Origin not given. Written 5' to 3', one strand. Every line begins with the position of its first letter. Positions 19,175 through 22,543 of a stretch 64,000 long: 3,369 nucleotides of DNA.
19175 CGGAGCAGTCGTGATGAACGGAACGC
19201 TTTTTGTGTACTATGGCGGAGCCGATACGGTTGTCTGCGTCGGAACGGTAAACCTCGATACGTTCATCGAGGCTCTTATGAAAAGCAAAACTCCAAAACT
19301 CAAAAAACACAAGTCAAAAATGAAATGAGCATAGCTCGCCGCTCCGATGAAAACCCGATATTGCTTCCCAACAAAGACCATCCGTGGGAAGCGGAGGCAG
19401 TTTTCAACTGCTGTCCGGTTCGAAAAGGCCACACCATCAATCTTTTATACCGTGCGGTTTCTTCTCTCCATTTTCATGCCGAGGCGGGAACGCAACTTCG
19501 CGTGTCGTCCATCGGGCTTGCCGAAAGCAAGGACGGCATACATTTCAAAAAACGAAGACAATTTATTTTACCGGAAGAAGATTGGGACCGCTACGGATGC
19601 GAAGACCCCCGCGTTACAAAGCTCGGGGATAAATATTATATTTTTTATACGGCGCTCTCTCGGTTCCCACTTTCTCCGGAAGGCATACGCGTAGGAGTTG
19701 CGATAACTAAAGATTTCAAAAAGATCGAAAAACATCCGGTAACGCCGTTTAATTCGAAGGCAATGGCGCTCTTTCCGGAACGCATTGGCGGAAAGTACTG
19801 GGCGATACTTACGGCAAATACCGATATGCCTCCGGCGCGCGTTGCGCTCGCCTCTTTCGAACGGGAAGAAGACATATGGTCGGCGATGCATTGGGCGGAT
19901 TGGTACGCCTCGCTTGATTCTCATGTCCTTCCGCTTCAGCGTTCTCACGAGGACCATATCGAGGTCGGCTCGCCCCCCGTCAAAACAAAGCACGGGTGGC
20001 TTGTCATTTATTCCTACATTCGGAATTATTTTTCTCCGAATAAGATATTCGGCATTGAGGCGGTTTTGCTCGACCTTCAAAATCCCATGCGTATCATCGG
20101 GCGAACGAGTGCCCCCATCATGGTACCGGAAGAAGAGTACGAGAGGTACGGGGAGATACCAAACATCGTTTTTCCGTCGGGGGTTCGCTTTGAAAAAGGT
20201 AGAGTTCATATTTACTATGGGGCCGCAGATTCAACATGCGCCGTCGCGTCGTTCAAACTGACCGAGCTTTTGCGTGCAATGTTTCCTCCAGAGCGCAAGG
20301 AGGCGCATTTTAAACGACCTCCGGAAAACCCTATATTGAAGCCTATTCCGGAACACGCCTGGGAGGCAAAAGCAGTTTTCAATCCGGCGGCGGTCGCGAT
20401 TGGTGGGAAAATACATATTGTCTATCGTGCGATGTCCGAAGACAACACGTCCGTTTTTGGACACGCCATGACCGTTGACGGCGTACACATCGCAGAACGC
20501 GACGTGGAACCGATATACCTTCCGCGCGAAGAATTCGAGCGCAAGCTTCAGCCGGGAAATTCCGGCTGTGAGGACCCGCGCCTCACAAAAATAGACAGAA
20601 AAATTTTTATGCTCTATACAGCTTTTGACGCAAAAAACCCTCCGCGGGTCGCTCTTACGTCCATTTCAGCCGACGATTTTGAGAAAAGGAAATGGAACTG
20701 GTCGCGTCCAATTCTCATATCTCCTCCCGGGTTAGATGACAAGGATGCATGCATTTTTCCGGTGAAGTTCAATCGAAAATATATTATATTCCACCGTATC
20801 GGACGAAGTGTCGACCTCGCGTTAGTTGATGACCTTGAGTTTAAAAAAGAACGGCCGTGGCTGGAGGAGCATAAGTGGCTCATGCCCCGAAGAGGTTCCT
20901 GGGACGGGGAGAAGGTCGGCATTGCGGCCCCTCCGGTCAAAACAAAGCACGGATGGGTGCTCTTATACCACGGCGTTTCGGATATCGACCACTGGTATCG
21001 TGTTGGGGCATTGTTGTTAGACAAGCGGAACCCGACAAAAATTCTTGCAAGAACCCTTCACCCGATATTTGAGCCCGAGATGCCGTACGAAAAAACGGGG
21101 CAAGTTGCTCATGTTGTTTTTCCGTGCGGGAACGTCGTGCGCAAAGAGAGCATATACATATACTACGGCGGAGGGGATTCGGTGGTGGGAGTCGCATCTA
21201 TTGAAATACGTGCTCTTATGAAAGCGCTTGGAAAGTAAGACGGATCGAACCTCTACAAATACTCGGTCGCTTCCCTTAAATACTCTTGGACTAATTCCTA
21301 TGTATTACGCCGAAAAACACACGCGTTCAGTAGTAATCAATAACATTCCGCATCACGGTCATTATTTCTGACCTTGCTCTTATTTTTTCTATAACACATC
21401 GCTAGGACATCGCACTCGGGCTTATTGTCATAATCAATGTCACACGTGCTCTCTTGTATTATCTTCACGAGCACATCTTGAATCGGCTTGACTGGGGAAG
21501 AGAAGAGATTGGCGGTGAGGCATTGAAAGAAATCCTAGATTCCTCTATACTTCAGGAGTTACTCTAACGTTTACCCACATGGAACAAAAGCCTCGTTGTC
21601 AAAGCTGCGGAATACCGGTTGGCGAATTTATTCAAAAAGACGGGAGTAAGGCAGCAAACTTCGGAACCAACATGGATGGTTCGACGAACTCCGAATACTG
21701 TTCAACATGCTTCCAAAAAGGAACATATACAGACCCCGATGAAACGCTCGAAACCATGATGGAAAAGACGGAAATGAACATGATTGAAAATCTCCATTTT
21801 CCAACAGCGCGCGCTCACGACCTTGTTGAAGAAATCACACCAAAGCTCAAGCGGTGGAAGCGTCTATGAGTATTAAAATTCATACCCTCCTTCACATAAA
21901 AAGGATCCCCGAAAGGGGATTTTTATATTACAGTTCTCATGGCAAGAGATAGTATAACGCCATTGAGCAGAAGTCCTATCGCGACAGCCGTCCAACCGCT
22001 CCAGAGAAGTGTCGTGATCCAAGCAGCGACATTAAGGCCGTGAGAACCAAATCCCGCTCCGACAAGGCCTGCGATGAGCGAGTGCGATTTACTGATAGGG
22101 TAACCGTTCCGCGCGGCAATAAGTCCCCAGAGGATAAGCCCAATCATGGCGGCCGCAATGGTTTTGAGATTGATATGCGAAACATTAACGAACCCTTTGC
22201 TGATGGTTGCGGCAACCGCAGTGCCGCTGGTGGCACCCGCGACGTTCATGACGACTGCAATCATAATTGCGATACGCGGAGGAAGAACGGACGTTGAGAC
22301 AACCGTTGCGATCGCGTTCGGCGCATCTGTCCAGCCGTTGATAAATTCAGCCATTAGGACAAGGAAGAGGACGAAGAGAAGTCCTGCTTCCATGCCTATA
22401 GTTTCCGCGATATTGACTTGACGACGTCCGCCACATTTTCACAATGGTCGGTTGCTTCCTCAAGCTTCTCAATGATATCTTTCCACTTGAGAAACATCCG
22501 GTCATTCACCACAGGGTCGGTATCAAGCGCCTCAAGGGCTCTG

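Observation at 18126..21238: Three GH130-like modules in a row, the first fused to a histone-like polybasic N-terminal tail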

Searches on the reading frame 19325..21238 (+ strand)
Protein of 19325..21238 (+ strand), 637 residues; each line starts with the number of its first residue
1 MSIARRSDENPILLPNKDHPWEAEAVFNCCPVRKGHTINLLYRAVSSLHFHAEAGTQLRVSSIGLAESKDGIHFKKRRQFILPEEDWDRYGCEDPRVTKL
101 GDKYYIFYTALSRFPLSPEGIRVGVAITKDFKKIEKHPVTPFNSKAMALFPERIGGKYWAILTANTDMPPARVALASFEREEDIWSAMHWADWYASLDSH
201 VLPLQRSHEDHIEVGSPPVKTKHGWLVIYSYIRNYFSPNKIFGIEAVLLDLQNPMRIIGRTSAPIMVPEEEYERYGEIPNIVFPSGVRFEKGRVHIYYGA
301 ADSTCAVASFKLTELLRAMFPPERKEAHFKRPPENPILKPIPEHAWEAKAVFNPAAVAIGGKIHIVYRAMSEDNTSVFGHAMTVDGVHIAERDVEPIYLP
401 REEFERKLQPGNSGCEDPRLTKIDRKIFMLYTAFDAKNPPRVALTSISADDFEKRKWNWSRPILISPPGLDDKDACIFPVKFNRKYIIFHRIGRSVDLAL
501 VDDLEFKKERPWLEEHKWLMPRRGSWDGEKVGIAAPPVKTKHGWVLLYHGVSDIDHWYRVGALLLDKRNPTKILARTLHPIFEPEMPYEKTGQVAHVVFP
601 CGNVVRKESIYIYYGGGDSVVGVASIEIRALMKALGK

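Call 3: search_protein_families(library=pfam, proteins=[window:19325-21238:+], max_evalue=0.01)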
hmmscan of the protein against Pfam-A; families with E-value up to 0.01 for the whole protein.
window:19325-21238:+ (637 aa): 3 families
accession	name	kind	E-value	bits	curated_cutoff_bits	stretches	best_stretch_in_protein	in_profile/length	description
PF04041.19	Glyco_hydro_130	-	1.6e-103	346.5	26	2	347-635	31-318/320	beta-1,4-mannooligosaccharide phosphorylase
PF00251.26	Glyco_hydro_32N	-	0.0019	18.2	22.1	0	64-113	41-90/307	Glycosyl hydrolases family 32 N-terminal domain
PF04616.20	Glyco_hydro_43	-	0.0023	17.8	32.2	0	93-191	11-113/288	Glycosyl hydrolases family 43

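Call 4: search_protein_families(library=ncbifam, proteins=[window:19325-21238:+], max_evalue=0.01)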
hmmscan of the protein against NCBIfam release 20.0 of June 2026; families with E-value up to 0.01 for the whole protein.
window:19325-21238:+ (637 aa): 4 families
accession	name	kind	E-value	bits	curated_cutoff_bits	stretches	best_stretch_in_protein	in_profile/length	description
NF052550.1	BManbPhaseBMBP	equivalog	7.6e-132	439.1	450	2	330-630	5-293/296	beta-1,2-mannobiose phosphorylase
NF050092.1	BtaManbiosPhlase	equivalog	2.8e-98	329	550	2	60-319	106-350/351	BtaManbiosPhlase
NF058598.1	BetMansidBT3780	equivalog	6.3e-66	222.9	550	4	511-626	233-362/366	beta-1,2-mannosidase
TIGR01322.1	scrB_fam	subfamily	0.0002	20.2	356.4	1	64-115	58-109/447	sucrose-6-phosphate hydrolase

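Call 6: search_solved_structures(query=window:19325-21238:+, show_alignments=1)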
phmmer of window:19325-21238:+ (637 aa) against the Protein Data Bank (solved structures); distinct sequences matched with E-value up to 0.001: 18.
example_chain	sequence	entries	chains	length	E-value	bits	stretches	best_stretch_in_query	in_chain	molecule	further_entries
9fj8_A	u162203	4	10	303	1.1e-60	209.1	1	329-630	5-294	1,2-beta-oligomannan phosphorylase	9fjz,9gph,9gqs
7fip_A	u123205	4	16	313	2.9e-57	197.8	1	334-628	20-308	Beta-1,2-mannobiose phosphorylase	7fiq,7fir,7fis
5b0p_A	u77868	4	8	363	8.8e-39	136.7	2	515-631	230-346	Lin0857 protein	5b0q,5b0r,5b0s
9eqq_A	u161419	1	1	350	1e-37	133.2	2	467-635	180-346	Uhgb_MS mannoside synthase from an unknown human gut bacterium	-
9erg_A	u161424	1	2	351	1.1e-37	133.2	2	467-635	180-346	Uhgb_MS mannoside synthase from an unknown human gut bacterium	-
9erh_A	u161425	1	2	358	1.2e-37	133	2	467-635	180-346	Uhgb_MS mannoside synthase from an unknown human gut bacterium in complex with 1,2-beta-ma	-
4onz_A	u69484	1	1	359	5.1e-30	107.8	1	343-626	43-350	putative glycoside hydrolase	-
1vkd_A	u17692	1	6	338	1.8e-27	99.4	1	67-314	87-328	conserved hypothetical protein TM1225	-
3taw_A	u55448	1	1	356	1.8e-26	96.1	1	329-625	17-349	Hypothetical glycoside hydrolase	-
3qc2_A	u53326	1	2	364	3e-26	95.3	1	344-628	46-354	glycosyl hydrolase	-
5a7v_B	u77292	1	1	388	4.2e-26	94.8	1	344-625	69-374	PUTATIVE GLYCOSIDASE PH117-RELATED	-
5a7v_A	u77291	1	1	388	4.2e-26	94.8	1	344-625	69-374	PUTATIVE GLYCOSIDASE PH117-RELATED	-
3r67_A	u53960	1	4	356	4e-25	91.6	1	344-625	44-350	putative Glycosidase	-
5ayd_A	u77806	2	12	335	2e-23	86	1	474-625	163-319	Beta-1,4-mannooligosaccharide phosphorylase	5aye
4udg_A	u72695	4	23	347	1.8e-20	76.2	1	68-316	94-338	UHGB_MP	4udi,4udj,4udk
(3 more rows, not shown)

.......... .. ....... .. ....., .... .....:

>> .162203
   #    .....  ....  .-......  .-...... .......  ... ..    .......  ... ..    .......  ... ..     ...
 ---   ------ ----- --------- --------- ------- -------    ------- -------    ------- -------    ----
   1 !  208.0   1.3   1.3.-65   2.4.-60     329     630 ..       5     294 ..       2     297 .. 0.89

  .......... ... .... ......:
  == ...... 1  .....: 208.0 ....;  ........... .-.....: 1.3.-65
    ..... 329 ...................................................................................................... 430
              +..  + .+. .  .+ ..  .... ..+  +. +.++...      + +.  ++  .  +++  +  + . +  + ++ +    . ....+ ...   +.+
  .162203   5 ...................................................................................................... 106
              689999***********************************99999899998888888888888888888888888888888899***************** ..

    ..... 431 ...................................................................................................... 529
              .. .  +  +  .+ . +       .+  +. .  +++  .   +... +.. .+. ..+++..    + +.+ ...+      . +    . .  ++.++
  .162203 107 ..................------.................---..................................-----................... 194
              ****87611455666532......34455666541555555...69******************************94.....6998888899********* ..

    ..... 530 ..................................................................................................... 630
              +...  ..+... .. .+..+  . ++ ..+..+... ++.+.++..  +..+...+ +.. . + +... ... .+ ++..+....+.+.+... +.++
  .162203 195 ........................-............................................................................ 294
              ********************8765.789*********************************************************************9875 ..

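Call 75: predict_structure(alignment_id=A2)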
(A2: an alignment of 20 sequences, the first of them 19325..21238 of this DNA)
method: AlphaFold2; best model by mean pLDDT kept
length: 637 residues; sequences in the alignment: 20
mean_pLDDT: 92.3   pTM: 0.57
mean pLDDT of the five models: 92.3, 91.7, 91.2, 91.0, 90.3
residues with pLDDT >= 90: 512; 70-90: 111; 50-70: 13; < 50: 1
segments of 3 or more residues with pLDDT < 50: none
pLDDT, mean of each block of 10 residues (from residue 1): 85 95 96 95 97 94 97 96 96 96 97 93 97 96 95 95 84 95 95 92 83 94 94 79 92 89 90 88 93 95 95 87 69 94 95 94 96 96 95 96 93 95 96 94 96 95 90 94 93 93 80 81 89 94 95 89 95 92 90 87 93 95 95 88
secondary structure, 60 per line:
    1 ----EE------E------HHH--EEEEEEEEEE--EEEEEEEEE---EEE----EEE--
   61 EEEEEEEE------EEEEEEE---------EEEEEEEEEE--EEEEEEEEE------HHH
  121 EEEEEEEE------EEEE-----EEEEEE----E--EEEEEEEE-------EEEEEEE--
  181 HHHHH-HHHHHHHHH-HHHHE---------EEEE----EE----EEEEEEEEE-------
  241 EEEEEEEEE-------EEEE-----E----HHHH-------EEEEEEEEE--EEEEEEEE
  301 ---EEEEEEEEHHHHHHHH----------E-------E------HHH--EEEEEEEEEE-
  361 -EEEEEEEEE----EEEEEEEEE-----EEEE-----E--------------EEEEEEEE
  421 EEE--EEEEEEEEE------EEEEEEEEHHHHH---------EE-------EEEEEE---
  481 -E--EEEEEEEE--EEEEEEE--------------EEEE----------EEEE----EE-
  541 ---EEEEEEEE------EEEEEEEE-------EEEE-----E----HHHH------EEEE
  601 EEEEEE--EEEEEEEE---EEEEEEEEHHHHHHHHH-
elements in order: E25-34 E37-45 E49-51 E56-58 E61-68 E75-81 E91-100 E103-111 E121-128 E135-138 E144-149 E157-164 E172-178 H181-185 H187-195 H197-200 E211-214 E225-233 E241-249 E257-260 H271-274 E282-290 E293-300 E304-311 H312-319 E350-359 E362-370 E375-383 E389-392 E413-423 E426-434 E441-448 H449-453 E472-477 E485-492 E495-501 E516-519 E530-533 E544-551 E558-565 E573-576 H587-590 E597-606 E609-616 E620-627 H628-636

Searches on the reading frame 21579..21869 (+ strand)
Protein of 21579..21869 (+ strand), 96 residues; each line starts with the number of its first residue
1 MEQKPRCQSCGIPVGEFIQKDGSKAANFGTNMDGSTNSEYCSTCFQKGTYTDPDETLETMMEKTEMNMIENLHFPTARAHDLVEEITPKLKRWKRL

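Call 31: search_protein_families(library=pfam, proteins=[window:21579-21869:+], max_evalue=0.001)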
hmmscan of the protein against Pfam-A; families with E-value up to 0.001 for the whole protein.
window:21579-21869:+ (96 aa): 1 family
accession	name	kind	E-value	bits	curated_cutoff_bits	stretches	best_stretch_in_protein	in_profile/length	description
PF12674.12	Zn_ribbon_2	-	5.1e-19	69.2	22.5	1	7-94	2-81/81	Putative zinc ribbon domain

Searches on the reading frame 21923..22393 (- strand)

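Call 31: search_protein_families(library=pfam, proteins=[window:21923-22393:-], max_evalue=0.001)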
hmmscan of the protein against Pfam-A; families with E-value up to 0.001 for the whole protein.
window:21923-22393:- (156 aa): 1 family
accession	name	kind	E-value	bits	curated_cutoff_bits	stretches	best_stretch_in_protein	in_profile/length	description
PF01384.25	PHO4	-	2.2e-23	83.3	33.7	1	19-150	1-139/350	Phosphate transporter family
